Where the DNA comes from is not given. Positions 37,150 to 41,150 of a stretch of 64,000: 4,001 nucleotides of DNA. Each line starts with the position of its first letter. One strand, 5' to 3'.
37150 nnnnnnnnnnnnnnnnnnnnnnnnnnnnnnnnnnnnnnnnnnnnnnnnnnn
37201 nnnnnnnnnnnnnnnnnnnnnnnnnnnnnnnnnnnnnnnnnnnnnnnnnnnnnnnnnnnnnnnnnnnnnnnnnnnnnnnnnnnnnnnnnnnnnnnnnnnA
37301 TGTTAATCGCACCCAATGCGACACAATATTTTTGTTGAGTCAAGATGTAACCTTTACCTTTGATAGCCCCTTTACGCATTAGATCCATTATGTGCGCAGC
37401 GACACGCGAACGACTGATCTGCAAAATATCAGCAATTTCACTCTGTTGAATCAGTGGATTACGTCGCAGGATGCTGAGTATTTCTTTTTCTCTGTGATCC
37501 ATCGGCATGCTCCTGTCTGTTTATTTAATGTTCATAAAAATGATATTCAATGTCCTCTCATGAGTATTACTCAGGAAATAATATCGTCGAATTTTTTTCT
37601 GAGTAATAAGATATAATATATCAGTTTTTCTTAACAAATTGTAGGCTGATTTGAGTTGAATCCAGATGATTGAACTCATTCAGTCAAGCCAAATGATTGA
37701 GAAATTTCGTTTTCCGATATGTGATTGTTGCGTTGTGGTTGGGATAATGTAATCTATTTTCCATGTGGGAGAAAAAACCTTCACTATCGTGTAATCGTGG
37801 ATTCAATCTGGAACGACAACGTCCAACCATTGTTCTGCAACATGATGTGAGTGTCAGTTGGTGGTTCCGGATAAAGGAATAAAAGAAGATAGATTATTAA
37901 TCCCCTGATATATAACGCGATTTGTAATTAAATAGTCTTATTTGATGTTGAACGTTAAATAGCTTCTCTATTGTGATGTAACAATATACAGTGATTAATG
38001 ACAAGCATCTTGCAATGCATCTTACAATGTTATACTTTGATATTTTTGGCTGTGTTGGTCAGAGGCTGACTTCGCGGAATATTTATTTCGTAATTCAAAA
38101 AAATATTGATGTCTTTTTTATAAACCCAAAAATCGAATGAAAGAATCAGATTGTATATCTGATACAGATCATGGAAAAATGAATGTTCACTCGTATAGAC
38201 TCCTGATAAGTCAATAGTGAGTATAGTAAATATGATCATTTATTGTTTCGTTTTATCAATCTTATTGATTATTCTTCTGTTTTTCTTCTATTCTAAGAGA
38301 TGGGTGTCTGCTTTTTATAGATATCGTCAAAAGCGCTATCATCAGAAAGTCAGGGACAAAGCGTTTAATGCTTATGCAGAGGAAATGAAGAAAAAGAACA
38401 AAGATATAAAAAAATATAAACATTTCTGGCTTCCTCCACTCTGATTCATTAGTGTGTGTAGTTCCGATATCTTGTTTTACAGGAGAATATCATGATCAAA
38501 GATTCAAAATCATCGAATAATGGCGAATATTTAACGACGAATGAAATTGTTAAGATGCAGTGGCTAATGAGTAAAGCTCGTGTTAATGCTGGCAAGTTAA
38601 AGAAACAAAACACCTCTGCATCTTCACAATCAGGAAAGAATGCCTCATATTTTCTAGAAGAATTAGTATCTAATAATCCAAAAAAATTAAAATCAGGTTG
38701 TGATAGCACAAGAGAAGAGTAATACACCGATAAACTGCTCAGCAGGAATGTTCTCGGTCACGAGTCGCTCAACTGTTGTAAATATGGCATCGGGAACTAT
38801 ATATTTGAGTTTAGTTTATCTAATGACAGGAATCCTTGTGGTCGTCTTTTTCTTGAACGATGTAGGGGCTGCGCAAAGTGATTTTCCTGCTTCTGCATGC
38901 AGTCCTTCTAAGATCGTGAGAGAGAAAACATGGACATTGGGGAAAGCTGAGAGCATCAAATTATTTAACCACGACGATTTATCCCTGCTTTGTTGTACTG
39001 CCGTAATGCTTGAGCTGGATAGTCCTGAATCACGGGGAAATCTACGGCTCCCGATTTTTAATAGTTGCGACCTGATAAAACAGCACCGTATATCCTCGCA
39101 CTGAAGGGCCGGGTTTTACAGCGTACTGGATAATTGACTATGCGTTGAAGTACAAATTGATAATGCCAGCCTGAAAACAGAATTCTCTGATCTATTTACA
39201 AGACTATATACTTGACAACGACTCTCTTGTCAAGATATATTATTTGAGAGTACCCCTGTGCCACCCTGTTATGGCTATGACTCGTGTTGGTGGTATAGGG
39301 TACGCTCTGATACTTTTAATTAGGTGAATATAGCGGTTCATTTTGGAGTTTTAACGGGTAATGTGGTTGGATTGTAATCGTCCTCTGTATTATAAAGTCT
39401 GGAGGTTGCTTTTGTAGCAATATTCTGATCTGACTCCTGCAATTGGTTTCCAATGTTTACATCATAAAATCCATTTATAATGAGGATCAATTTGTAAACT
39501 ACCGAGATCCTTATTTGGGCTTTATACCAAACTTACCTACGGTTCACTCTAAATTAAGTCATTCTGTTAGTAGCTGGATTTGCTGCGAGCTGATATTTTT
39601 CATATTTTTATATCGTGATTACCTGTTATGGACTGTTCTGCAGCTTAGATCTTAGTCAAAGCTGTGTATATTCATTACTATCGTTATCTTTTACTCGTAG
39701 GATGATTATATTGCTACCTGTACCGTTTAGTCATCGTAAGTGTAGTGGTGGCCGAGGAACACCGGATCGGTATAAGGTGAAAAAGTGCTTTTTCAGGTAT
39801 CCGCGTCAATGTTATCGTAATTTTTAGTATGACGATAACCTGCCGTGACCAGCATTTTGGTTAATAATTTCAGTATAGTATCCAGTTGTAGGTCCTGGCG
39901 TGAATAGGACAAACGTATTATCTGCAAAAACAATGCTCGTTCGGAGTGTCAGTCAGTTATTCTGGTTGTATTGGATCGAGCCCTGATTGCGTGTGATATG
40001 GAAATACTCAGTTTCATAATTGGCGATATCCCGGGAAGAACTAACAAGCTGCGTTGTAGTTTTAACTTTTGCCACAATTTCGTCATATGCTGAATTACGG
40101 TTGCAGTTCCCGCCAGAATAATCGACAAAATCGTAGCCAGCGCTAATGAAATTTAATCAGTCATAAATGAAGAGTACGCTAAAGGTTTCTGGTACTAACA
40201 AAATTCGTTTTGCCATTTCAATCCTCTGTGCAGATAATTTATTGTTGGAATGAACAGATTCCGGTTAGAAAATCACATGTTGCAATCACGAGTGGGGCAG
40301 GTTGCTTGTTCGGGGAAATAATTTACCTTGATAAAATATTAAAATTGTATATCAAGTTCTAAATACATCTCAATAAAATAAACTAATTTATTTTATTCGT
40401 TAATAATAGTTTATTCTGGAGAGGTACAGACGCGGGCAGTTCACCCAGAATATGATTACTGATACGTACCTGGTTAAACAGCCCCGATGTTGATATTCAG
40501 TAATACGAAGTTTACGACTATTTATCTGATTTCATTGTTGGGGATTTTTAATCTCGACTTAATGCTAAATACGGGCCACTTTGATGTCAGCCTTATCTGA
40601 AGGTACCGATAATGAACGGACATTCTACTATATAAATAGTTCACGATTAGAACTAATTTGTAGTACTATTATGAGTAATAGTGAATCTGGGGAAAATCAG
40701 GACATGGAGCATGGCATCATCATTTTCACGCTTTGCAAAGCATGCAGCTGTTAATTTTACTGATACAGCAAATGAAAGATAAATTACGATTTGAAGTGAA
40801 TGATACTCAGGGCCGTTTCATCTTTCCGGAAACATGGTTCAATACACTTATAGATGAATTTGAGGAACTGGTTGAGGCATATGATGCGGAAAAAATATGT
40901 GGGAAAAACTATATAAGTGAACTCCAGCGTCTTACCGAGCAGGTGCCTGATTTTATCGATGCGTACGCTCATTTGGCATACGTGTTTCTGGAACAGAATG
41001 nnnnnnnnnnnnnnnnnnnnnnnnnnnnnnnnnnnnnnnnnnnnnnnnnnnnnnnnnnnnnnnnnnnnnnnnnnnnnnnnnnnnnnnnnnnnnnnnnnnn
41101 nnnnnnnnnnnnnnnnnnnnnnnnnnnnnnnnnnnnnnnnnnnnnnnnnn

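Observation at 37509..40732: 3.2-kb AT-rich stretch without long ORFs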

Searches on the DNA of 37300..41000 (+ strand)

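Call 3: search_dna_similar(query=window:37300-41000:+, collection=ecoli_genomes, mode=near, max_rows=20)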
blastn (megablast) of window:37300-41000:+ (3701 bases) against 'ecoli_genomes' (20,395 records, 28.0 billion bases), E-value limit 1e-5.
No match.
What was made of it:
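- Tried and rejected: E. coli megablast (call 3).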

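Call 8: search_dna_similar(query=window:37509-40732:+, collection=plasmids, mode=distant, max_rows=15)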
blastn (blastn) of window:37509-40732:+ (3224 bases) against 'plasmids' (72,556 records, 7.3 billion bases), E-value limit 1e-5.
Records with a match: 82; places in all: 85; records where one place covers at least 80% of the query: 0.
Best place of each record, by identity: 80-90% 48; 60-80% 34.
By first word of the organism name: Escherichia 64; Salmonella 18.
By predicted mobility (MOB-suite, as given by PLSDB): conjugative 67; non-mobilizable 8; mobilizable 7.
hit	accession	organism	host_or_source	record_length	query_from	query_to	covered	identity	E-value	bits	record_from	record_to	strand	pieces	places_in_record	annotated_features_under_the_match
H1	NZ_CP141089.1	Escherichia coli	Homo sapiens,Infected Human Urine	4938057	2221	2964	23%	70.2%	5e-86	327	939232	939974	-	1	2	none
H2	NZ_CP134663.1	Escherichia coli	Larus michahellis,bacteria,cloaca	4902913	2221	2964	23%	70.2%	5e-86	327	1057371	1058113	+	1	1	none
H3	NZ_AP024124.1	Escherichia coli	Bos taurus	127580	2221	2964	23%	70.1%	2e-84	323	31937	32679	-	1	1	YaiO family outer membrane beta-barrel protein | acetyltransferase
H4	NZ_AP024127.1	Escherichia coli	Bos taurus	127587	2221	2964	23%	70.1%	2e-84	323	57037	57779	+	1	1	YaiO family outer membrane beta-barrel protein | acetyltransferase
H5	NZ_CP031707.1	Escherichia coli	cattle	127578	2221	2964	23%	70.1%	2e-84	323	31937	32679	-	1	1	YaiO family outer membrane beta-barrel protein | acetyltransferase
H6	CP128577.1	Escherichia coli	whole organism,farm environment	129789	2221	2964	23%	70.1%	3e-83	319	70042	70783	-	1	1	YaiO family outer membrane beta-barrel protein | acetyltransferase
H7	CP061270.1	Escherichia coli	Sheep,cell culture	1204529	2221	2964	23%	69.8%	1e-81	314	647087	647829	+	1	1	yaiO: YaiO family outer membrane beta-barrel protein | acetyltransferase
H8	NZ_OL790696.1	Escherichia coli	-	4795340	2221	2964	23%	69.8%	1e-81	314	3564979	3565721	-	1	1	none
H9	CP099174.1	Escherichia coli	culture,Pooled soil sample collected ...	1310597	2221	2964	23%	69.8%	1e-81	314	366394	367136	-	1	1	yaiO: YaiO family outer membrane beta-barrel protein | acetyltransferase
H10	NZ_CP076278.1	Escherichia coli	Bubalus bubalis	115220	2206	2964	24%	68.0%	4e-62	248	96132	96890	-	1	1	YaiO family outer membrane beta-barrel protein | acetyltransferase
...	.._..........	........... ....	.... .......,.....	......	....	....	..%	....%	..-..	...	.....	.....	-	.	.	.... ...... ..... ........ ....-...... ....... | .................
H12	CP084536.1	Escherichia coli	-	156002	2221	2964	23%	68.9%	2e-72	282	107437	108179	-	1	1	YaiO family outer membrane beta-barrel protein | acetyltransferase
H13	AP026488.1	Escherichia coli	whole organism,animal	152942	2221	2964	23%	68.9%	2e-72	282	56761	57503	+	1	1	yaiO: membrane protein | transferase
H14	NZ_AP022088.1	Escherichia coli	-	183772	2221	2964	23%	68.9%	2e-72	282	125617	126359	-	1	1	YaiO family outer membrane beta-barrel protein | acetyltransferase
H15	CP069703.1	Escherichia coli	chicken,pure culture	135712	2221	2964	23%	68.9%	2e-72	282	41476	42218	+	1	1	YaiO family outer membrane beta-barrel protein | acetyltransferase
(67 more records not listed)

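Call 9: get_annotated_region(hit=H3, flank=4000)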
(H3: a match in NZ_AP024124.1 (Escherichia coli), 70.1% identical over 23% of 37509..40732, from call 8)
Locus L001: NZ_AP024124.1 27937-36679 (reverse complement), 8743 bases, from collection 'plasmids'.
description: Escherichia coli strain KS-NP019 plasmid KS-NP019_P1, complete sequence
organism: Escherichia coli (NCBI taxid 562)
taxonomy: Bacteria; Pseudomonadota; Gammaproteobacteria; Enterobacterales; Enterobacteriaceae; Escherichia; Escherichia coli
host: -; source: Bos taurus; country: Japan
typing (MOB-suite, as given by PLSDB): conjugative; replicon IncFIA,IncFIB,IncFIC,IncI-gamma/K1; relaxase MOBF; mating-pair formation MPF_F
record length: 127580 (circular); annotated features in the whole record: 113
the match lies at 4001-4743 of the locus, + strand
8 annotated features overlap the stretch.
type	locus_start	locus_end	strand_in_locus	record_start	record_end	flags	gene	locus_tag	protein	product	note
CDS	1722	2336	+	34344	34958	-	-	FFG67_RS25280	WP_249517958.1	helix-turn-helix domain-containing protein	GO:0006355 - regulation of DNA-templated transcription [Evidence IEA]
CDS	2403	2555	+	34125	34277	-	-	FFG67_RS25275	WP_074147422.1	transposase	-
CDS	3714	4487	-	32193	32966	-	-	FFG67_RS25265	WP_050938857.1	YaiO family outer membrane beta-barrel protein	-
CDS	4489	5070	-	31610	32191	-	-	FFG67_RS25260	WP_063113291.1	acetyltransferase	-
CDS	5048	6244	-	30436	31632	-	-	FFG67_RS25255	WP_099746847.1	glycosyltransferase family 2 protein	-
CDS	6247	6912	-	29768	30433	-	-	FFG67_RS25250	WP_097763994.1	PIG-L deacetylase family protein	-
CDS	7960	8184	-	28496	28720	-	-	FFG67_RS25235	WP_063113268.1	hypothetical protein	-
CDS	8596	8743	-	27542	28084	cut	-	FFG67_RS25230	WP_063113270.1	chorismate mutase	GO:0046417 - chorismate metabolic process [Evidence IEA]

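Call 12: search_dna_similar(query=window:37509-40732:+, collection=ecoli_genomes, mode=distant, max_rows=15, rows=spread)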
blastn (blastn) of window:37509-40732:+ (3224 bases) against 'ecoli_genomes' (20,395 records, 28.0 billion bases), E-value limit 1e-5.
Records with a match: 4952; places in all: 5442; records where one place covers at least 80% of the query: 0.
Genomes with a match: 4921 of 5426; with a place that covers at least 80% of the query: 0. Places per genome that has any: lowest 1, median 1, highest 6. On chromosomes: 5409 places; on plasmids: 33.
Best place of each record, by identity: 60-80% 4952.
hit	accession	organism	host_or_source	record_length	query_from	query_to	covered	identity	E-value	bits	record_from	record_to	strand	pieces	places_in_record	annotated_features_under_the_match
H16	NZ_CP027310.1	Escherichia coli strain 2014C-4135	Homo sapiens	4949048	2202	2964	24%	69.7%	1e-81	315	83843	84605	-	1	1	yaiO: YaiO family outer membrane beta-barrel protein | acetyltransferase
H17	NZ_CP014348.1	Escherichia coli str. K-12 substr. MG1655 strain JW5437-1 ...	laboratory strain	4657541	2221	2964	23%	70.4%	2e-86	332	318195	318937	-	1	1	yaiO: YaiO family outer membrane beta-barrel protein | transferase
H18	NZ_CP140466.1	Escherichia coli strain GZ04-0083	Homo sapiens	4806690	2221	2964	23%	70.4%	2e-86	332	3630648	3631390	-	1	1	yaiO: YaiO family outer membrane beta-barrel protein | acetyltransferase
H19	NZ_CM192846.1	Escherichia coli strain EC-07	fish meat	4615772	2221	2964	23%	70.4%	2e-86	332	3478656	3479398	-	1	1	yaiO: YaiO family outer membrane beta-barrel protein | LbetaH domain-containing protein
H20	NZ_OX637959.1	Escherichia coli O25b:H4-ST131 strain ST131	Homo sapiens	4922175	2206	2964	24%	68.9%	2e-72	285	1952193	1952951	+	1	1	yaiO: YaiO family outer membrane beta-barrel protein | LbetaH domain-containing protein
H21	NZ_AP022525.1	Escherichia coli strain THO-003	Homo sapiens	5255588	2206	2964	24%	68.8%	3e-71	280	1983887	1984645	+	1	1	yaiO: YaiO family outer membrane beta-barrel protein | acetyltransferase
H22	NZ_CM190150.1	Escherichia coli strain 21319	Homo sapiens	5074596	2206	2964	24%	68.8%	3e-71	280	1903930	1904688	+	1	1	yaiO: YaiO family outer membrane beta-barrel protein | LbetaH domain-containing protein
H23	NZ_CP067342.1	Escherichia coli strain ECJXMCRH7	chicken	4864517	2221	2964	23%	70.0%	1e-82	318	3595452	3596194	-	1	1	yaiO: YaiO family outer membrane beta-barrel protein | acetyltransferase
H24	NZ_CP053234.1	Escherichia coli strain SCU-106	Homo sapiens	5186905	2221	2964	23%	69.8%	4e-81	314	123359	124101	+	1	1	yaiO: YaiO family outer membrane beta-barrel protein | acetyltransferase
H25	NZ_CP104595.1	Escherichia coli strain EC9952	Homo sapiens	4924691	2221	2964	23%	69.8%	4e-81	314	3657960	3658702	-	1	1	yaiO: YaiO family outer membrane beta-barrel protein | acetyltransferase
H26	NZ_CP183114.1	Escherichia coli strain 492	Homo sapiens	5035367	2221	2964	23%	69.8%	4e-81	314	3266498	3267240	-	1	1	yaiO: YaiO family outer membrane beta-barrel protein | acetyltransferase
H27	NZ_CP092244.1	Escherichia coli strain COL60J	river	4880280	2221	2964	23%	69.8%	4e-81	314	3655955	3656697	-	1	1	yaiO: YaiO family outer membrane beta-barrel protein | LbetaH domain-containing protein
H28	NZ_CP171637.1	Escherichia coli strain TC24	Bos taurus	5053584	2221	2964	23%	69.7%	5e-80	309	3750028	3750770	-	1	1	yaiO: YaiO family outer membrane beta-barrel protein | acetyltransferase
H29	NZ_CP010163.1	Escherichia coli strain H2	not applicable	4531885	2221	2964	23%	69.6%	2e-78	305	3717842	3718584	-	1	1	yaiO: YaiO family outer membrane beta-barrel protein | acetyltransferase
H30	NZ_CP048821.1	Escherichia coli strain QEC11-421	Homo sapiens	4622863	2777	2964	6%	70.5%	5e-11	81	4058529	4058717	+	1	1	acetyltransferase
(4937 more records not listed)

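Call 25: get_annotated_region(hit=H17, flank=5000)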
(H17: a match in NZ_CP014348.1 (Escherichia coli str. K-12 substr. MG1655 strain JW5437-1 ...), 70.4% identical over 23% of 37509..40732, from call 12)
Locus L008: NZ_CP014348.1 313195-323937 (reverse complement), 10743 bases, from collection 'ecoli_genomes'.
description: Escherichia coli str. K-12 substr. MG1655 strain JW5437-1 chromosome, complete genome
organism: Escherichia coli str. K-12 substr. MG1655 strain JW5437-1 substr. MG1655 (NCBI taxid 511145)
replicon: chromosome; assembly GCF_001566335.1
host: -; source: laboratory strain; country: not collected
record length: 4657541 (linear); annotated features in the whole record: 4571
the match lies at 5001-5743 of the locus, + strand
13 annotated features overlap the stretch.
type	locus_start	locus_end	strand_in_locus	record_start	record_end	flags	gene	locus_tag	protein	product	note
CDS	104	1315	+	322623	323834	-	mhpT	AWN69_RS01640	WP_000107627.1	3-(3-hydroxy-phenyl)propionate transporter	-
CDS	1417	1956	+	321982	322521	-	yaiL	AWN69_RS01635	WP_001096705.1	DUF2058 domain-containing protein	-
CDS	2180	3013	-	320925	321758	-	fghA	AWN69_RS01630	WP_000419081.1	S-formylglutathione hydrolase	-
CDS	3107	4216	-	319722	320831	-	frmA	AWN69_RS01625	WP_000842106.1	S-(hydroxymethyl)glutathione dehydrogenase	-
CDS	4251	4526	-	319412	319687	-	frmR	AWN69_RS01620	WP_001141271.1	formaldehyde-responsive transcriptional repressor FrmR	-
CDS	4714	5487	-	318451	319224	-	yaiO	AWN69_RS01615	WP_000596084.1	YaiO family outer membrane beta-barrel protein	-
CDS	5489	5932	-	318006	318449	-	-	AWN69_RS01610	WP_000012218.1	transferase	-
CDS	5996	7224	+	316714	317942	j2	-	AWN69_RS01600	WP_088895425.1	IS3-like element IS2 family transposase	programmed frameshift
CDS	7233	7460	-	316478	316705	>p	-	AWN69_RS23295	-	acetyltransferase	incomplete; partial in the middle of a contig; missing C-terminus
CDS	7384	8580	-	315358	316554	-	yaiP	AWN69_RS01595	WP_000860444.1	glycosyltransferase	-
CDS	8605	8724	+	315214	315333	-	-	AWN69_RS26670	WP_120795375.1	protein YkiC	-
CDS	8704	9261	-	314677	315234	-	yaiS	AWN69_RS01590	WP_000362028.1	PIG-L deacetylase family protein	-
CDS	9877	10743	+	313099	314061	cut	tauA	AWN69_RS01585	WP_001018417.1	taurine ABC transporter substrate-binding protein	-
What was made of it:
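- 40221..40481 (-): Pseudogene remnant of the adjacent hexapeptide-type acetyltransferase (yaiX-like), covering codons 107-193 of 193 with 4 in-frame stops. The 5' part of the gene has been deleted. The gene order and spacing relative to yaiO are the same as in E. coli and on plasmids (calls 9, 25).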

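Call 56: search_dna_similar(query=window:37509-39600:+, collection=phages, mode=distant, max_rows=10, max_evalue=0.001)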
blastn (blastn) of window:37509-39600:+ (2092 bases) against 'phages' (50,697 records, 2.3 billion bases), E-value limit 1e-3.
No match.
